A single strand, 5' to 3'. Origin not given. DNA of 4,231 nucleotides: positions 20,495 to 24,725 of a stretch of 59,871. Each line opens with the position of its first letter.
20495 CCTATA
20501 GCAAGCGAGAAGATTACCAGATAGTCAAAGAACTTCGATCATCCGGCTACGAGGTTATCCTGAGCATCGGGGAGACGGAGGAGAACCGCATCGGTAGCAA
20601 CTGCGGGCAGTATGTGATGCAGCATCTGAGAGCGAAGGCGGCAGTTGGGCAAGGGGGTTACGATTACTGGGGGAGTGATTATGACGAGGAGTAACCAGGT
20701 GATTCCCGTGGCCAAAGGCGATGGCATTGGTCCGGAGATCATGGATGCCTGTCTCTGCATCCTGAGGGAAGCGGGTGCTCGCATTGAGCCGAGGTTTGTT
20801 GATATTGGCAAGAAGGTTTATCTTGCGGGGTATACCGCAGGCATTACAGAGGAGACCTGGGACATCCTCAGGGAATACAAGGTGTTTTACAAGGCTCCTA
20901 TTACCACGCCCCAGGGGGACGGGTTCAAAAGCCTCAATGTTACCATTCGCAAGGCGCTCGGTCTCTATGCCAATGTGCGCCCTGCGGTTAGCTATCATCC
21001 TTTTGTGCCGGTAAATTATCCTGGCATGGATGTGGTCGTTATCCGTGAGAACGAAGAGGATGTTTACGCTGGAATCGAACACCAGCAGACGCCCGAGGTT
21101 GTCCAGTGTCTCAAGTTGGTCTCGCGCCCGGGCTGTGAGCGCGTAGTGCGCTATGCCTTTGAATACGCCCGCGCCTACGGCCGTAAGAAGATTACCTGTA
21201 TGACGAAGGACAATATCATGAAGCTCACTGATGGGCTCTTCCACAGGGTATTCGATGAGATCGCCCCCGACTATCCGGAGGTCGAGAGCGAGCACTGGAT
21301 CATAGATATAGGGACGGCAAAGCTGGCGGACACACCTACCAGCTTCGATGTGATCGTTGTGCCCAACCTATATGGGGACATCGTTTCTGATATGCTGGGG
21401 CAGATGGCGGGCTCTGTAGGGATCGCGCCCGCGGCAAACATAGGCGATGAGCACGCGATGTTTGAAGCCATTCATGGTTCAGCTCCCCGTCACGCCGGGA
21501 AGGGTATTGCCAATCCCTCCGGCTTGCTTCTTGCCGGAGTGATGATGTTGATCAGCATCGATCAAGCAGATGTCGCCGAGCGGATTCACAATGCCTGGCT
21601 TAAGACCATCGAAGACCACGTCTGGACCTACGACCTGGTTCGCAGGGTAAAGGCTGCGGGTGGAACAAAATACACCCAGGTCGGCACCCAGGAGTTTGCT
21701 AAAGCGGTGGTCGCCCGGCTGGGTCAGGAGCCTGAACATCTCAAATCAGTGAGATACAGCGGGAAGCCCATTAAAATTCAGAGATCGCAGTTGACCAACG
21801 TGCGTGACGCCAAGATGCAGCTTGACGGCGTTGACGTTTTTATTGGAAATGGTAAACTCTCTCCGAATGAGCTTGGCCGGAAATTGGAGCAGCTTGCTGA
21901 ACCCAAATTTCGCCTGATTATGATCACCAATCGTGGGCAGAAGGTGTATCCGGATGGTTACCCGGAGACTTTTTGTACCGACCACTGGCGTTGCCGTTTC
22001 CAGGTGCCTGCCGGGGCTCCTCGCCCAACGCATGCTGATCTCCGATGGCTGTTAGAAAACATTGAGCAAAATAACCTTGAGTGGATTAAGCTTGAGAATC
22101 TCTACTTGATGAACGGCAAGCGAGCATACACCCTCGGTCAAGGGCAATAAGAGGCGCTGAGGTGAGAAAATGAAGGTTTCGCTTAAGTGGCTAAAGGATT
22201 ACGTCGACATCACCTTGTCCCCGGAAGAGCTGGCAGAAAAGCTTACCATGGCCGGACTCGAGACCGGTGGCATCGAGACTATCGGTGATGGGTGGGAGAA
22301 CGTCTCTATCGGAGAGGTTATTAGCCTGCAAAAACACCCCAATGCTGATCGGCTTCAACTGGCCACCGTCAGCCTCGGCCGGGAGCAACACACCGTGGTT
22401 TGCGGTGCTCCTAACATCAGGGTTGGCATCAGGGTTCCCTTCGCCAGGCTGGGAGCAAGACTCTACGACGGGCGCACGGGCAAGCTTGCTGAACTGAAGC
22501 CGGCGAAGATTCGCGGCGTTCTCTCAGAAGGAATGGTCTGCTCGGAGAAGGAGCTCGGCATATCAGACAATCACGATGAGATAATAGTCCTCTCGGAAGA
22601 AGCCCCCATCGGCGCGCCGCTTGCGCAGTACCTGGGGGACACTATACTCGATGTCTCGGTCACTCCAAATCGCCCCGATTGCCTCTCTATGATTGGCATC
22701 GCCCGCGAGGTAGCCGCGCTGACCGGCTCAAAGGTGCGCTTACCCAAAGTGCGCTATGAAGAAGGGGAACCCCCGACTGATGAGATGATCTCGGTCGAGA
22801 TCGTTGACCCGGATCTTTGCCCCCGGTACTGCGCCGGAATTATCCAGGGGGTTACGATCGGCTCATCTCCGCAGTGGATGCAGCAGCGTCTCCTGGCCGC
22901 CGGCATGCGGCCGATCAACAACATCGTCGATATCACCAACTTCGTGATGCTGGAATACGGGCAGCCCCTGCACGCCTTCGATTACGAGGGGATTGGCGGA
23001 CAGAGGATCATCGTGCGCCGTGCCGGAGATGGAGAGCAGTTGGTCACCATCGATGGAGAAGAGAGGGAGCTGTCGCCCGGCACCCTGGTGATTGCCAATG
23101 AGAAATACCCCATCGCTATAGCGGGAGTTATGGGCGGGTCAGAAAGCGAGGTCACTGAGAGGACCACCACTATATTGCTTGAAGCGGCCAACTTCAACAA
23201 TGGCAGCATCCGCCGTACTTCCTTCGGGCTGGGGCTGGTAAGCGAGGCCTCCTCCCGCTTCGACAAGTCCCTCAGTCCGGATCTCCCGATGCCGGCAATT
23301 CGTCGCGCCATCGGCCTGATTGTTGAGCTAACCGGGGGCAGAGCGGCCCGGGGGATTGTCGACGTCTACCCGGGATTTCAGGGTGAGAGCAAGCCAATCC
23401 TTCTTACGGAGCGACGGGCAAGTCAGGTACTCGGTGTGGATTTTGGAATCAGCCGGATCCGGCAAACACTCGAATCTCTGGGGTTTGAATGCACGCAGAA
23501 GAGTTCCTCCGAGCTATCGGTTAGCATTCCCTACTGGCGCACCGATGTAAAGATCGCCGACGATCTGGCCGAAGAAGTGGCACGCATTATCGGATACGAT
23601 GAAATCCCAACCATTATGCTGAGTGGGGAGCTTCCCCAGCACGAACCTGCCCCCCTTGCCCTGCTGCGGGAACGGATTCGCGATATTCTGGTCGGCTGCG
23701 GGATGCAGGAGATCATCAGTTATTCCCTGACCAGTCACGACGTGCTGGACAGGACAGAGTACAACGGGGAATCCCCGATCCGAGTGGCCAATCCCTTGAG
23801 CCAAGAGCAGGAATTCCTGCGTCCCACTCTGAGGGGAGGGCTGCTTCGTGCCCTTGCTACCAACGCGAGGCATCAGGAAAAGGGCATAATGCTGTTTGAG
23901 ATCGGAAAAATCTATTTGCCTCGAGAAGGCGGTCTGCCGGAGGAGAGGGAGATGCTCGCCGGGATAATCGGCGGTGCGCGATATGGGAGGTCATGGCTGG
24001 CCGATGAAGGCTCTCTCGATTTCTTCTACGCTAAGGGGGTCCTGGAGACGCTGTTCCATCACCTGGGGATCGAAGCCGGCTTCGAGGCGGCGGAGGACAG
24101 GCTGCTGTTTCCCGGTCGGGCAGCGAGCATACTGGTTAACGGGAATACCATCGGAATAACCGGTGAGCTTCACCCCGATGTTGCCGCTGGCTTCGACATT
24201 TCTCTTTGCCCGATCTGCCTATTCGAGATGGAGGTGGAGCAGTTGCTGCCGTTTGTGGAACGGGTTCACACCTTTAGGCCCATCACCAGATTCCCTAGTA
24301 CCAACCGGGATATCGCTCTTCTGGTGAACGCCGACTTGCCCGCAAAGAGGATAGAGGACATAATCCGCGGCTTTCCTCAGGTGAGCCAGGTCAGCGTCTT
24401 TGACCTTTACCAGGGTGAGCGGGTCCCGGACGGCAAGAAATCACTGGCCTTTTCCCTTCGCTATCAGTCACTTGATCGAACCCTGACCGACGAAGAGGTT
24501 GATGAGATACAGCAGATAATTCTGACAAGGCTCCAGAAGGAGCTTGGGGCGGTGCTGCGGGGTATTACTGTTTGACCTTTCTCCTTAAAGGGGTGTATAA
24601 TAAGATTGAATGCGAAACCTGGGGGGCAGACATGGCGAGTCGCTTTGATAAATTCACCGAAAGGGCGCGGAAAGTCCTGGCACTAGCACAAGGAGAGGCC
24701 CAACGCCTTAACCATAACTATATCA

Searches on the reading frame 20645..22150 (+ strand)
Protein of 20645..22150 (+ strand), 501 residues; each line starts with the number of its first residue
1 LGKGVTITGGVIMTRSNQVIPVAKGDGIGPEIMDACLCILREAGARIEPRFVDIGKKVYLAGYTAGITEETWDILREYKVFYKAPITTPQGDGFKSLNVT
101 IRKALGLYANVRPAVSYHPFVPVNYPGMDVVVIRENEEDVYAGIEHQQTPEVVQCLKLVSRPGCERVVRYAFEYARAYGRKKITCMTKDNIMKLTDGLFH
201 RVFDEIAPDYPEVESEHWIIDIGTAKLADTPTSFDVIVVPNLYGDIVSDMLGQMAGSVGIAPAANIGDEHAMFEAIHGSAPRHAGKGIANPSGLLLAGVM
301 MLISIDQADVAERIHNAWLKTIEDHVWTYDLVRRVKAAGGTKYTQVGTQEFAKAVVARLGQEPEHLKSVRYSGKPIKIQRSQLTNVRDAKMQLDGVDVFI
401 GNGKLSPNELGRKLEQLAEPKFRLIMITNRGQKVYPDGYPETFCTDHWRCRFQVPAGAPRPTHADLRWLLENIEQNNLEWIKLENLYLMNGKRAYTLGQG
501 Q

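Call 92: search_protein_families(library=pfam, proteins=[window:20645-22150:+], max_evalue=0.00001)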
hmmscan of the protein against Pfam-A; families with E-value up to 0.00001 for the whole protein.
window:20645-22150:+ (501 aa): 2 families
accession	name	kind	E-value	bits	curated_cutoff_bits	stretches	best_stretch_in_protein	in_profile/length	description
PF00180.25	Iso_dh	-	3.6e-88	296.6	27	1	20-355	2-348/348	Isocitrate/isopropylmalate dehydrogenase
PF18324.6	Isocitrate_DH_C_bact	-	1.6e-38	131.6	25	1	392-501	2-110/110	Bacterial isocitrate dehydrogenase, C-terminal domain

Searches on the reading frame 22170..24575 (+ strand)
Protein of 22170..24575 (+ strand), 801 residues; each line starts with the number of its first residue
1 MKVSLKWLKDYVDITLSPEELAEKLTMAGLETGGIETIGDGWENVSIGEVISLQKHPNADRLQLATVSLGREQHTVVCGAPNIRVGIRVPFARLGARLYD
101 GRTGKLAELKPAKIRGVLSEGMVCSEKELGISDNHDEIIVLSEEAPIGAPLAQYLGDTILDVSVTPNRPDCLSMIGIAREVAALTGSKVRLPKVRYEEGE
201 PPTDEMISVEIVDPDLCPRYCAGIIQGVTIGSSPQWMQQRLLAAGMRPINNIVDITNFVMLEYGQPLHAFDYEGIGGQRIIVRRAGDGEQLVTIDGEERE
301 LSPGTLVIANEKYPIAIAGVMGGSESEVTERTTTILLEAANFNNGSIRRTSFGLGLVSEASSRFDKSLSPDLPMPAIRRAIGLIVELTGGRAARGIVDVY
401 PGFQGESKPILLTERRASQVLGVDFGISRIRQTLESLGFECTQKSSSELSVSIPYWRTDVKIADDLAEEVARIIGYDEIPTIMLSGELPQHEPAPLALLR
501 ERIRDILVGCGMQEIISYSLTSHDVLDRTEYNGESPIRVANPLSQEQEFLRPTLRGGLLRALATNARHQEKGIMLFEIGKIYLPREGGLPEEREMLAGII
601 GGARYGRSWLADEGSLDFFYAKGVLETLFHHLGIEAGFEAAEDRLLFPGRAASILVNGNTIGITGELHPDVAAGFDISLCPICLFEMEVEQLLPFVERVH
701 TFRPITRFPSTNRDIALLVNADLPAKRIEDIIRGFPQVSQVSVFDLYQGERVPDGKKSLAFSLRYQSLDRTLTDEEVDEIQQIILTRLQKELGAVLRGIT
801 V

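Call 92: search_protein_families(library=pfam, proteins=[window:22170-24575:+], max_evalue=0.00001)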
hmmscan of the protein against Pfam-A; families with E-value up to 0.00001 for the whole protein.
window:22170-24575:+ (801 aa): 5 families
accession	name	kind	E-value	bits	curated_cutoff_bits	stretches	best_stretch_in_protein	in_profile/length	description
PF03483.22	B3_4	-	4.1e-66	222.3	29.3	1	217-389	2-174/174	B3/4 domain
PF17759.6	tRNA_synthFbeta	-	1.2e-59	201.8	22.4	1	479-688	1-213/214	Phenylalanyl tRNA synthetase beta chain CLM domain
PF03147.19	FDX-ACB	-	9.9e-27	93.7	31.1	1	707-797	2-94/94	Ferredoxin-fold anticodon binding domain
PF03484.21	B5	-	6.7e-21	74.7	28.6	1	412-476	3-67/67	tRNA synthetase B5 domain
PF01588.26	tRNA_bind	-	4.2e-19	68.9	27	1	46-149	2-95/96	Putative tRNA binding domain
